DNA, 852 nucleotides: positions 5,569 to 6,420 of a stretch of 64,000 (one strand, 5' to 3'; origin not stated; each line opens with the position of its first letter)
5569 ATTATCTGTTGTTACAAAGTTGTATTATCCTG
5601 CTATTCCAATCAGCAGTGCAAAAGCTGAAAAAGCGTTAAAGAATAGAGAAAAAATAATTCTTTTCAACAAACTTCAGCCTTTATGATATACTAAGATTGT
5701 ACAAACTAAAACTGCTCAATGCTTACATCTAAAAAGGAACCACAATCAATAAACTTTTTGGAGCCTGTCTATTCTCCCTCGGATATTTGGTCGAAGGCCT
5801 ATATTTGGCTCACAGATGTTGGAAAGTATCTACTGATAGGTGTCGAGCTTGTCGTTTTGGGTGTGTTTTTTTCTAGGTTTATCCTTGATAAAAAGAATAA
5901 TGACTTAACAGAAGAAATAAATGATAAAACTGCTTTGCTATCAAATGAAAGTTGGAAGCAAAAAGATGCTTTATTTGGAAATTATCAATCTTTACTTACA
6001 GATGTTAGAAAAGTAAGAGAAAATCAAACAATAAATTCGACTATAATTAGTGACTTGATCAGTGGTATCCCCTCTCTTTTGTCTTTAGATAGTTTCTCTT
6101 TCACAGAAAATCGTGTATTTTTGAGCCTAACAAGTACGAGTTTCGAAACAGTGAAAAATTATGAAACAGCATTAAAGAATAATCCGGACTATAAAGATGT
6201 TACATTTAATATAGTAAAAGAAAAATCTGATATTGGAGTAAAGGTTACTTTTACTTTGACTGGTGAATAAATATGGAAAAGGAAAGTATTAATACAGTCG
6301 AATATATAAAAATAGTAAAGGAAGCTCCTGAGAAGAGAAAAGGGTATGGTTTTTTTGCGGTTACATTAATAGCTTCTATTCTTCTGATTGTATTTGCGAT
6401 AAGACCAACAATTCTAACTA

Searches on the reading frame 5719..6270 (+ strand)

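Call 65: search_protein_families(library=pfam, proteins=[window:5719-6270:+], max_evalue=0.001)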
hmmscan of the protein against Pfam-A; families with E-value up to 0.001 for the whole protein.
window:5719-6270:+ (183 aa): 1 family
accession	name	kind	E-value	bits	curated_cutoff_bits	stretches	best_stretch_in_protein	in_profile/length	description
PF05137.18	PilN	-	1.9e-05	25.1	22.8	1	112-181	5-75/78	Fimbrial assembly protein (PilN)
